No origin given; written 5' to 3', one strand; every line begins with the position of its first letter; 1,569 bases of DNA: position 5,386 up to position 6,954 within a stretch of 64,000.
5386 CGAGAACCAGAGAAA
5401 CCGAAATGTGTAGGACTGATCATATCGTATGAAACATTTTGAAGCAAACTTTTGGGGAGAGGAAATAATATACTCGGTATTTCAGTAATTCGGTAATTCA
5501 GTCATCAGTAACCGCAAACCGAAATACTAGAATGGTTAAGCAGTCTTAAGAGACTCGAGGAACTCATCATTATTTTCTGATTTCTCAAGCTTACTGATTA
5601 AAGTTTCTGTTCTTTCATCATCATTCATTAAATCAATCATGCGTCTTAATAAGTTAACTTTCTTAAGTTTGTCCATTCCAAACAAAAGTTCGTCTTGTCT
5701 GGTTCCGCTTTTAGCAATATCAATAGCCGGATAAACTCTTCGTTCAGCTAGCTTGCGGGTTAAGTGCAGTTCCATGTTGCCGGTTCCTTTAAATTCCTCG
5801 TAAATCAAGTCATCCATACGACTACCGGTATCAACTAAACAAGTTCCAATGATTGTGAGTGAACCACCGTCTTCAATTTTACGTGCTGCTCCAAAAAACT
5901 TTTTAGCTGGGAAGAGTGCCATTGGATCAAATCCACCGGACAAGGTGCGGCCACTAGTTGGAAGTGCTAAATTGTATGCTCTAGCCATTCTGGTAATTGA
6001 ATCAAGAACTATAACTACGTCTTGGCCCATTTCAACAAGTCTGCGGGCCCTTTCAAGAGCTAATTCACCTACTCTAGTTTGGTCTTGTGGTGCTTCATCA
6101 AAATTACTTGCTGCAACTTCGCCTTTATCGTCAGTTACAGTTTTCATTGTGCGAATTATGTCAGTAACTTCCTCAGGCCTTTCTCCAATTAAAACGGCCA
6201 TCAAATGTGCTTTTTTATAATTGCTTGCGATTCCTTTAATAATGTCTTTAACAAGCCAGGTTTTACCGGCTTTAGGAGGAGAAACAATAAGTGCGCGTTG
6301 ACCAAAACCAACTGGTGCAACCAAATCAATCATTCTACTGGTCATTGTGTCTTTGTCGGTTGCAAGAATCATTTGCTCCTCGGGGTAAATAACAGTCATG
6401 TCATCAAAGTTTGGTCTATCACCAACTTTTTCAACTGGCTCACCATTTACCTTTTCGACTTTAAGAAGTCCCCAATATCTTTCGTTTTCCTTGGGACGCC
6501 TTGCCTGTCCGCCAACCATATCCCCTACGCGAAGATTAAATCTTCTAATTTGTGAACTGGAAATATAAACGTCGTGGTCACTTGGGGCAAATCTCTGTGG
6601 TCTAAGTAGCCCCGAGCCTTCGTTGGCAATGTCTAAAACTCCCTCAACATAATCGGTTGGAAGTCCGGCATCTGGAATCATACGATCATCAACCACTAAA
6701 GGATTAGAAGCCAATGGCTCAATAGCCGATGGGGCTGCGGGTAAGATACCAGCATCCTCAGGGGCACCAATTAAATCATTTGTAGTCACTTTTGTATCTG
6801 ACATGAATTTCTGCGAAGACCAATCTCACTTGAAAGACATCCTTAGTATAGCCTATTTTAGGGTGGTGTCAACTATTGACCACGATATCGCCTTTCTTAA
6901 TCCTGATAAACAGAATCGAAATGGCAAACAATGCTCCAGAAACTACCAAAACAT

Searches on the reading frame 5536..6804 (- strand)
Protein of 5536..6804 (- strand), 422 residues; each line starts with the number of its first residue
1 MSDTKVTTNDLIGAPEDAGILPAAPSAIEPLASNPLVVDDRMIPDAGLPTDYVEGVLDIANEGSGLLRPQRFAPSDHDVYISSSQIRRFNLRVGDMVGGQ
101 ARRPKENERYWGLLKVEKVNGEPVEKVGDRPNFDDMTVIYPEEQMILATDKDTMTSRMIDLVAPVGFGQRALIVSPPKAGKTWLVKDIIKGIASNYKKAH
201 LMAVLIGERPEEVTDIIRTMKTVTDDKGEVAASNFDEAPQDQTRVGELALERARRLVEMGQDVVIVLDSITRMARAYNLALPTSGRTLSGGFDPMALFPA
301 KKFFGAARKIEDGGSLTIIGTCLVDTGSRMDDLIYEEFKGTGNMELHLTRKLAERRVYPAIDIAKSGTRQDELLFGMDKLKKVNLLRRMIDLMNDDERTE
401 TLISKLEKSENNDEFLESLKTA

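Call 5: search_protein_families(library=pfam, proteins=[window:5536-6804:-], max_evalue=1)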
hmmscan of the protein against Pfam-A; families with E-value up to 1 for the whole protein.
window:5536-6804:- (422 aa): 6 families
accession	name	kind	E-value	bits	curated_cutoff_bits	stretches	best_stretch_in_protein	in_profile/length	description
PF00006.31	ATP-synt_ab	-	2.6e-29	102.8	29.5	1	157-366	3-211/213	ATP synthase alpha/beta family, nucleotide-binding domain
PF07497.18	Rho_RNA_bind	-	3.7e-27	94.4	27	1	53-125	1-73/73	Rho termination factor, RNA-binding domain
PF19568.5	Spore_III_AA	-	0.0023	17.5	27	1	170-201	146-177/306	Sporulation stage III, protein AA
PF00004.35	AAA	-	0.032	15.1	21.2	1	172-222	2-55/131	ATPase family associated with various cellular activities (AAA)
PF08765.17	Mor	-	0.061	13.8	24.9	1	313-362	44-93/107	Mor transcription activator family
PF13481.12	AAA_25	-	0.13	12.3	27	1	168-276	33-158/195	AAA domain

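Call 61: find_related_loci(query=window:5536-6804:-, collection=genome_contigs, flank=10000)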
Query window:5536-6804:- (422 aa) in genome_contigs; peptide patterns used: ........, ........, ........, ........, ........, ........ (x = any residue, [..] = any of these).
599 stretches matched a pattern (row limit reached: there are more); 588 encode a relative of the query (tblastn E <= 1e-3); the best 80 are kept; 80 distinct loci.
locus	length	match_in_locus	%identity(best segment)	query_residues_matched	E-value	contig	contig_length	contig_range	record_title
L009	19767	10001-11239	90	10-422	0e+0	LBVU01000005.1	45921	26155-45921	MAG: Candidatus Woesebacteria bacterium GW2011_GWB1_39_10 UT17_C0005, whole genome shotgun sequence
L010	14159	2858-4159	87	1-422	0e+0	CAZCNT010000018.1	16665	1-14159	MAG TPA_asm: uncultured Gammaproteobacteria bacterium isolate SRP050083_co1_418 genome assembly, contig: NODE_1430_lengt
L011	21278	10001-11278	83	5-422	0e+0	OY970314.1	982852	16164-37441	MAG: Candidatus Woesebacteria bacterium isolate MFD01299.bin.c.5 genome assembly, chromosome: 1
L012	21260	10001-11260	83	11-422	0e+0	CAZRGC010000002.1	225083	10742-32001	MAG TPA_asm: uncultured Gammaproteobacteria bacterium isolate SRP173033_co1_108 genome assembly, contig: NODE_43_length_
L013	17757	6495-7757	83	10-422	0e+0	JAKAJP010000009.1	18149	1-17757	MAG: bacterium isolate WY4.bin110 NODE_3740_length_18149_cov_1.772556, whole genome shotgun sequence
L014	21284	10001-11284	81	11-421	0e+0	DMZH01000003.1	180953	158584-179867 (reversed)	MAG TPA_asm: Candidatus Woesebacteria bacterium isolate UBA8517 contig_8038, whole genome shotgun sequence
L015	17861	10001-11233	82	27-422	0e+0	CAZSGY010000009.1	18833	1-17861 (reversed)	MAG TPA_asm: uncultured Gammaproteobacteria bacterium isolate binchicken_co169_197 genome assembly, contig: k99_243667,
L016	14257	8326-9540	75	4-421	0e+0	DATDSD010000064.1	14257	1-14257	MAG TPA_asm: Patescibacteria group bacterium isolate SMAG_U7994 k141_239493, whole genome shotgun sequence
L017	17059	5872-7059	78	29-421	0e+0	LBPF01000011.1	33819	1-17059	MAG: Candidatus Woesebacteria bacterium GW2011_GWB1_33_38 UR44_C0011, whole genome shotgun sequence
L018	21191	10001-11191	75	33-422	0e+0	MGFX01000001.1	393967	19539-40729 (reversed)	MAG: Candidatus Woesebacteria bacterium RBG_16_42_24 RBG_16_scaffold_1, whole genome shotgun sequence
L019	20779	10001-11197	76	30-422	0e+0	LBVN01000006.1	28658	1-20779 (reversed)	MAG: Candidatus Woesebacteria bacterium GW2011_GWB1_38_8b UT10_C0006, whole genome shotgun sequence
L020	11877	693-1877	76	40-422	0e+0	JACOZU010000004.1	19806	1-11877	MAG: Candidatus Woesebacteria bacterium isolate NC_groundwater_213_Ag_S-0.1um_45_9 S4_GD2017_2_S1_scaffold_1726, whole g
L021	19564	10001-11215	76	26-422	0e+0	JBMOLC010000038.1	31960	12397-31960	MAG: Patescibacteria group bacterium isolate Betzabe_MAG014 MAG014_38, whole genome shotgun sequence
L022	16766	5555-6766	75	35-421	0e+0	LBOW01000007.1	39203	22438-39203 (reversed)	MAG: Candidatus Woesebacteria bacterium GW2011_GWB1_33_22 UR35_C0007, whole genome shotgun sequence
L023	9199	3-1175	76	37-421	0e+0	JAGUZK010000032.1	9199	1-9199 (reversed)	MAG: Candidatus Woesebacteria bacterium isolate DeMMO6_59 c_000000006821, whole genome shotgun sequence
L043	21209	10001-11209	73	7-422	0e+0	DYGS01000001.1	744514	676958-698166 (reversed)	MAG TPA_asm: Candidatus Microgenomatus sp. isolate BE2012_5_35_30 Afr_mines_BE2012_3_length_744514_cov_13_281153, whole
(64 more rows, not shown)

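Call 66: search_protein_families(library=pfam, proteins=[L013:9373-16776:-, L043:13114-17661:-, L022:10260-14834:-], max_evalue=0.01)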
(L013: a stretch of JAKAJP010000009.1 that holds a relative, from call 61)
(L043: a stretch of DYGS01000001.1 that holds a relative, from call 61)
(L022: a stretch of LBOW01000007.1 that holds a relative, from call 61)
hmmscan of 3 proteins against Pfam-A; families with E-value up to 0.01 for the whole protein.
L013:9373-16776:- (2468 aa): 0 families

L043:13114-17661:- (1516 aa): 0 families

L022:10260-14834:- (1525 aa): 0 families

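Call 86: search_protein_families(library=pfam, proteins=[L013:16793-17557:+], max_evalue=0.01)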
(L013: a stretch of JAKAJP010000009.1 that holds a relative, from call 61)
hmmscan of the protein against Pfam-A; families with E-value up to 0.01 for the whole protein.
L013:16793-17557:+ (255 aa): 1 family
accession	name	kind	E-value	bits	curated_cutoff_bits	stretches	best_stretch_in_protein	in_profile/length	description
PF04402.19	SIMPL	-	3.9e-19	70.2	25.2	1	59-222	1-175/205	Protein of unknown function (DUF541)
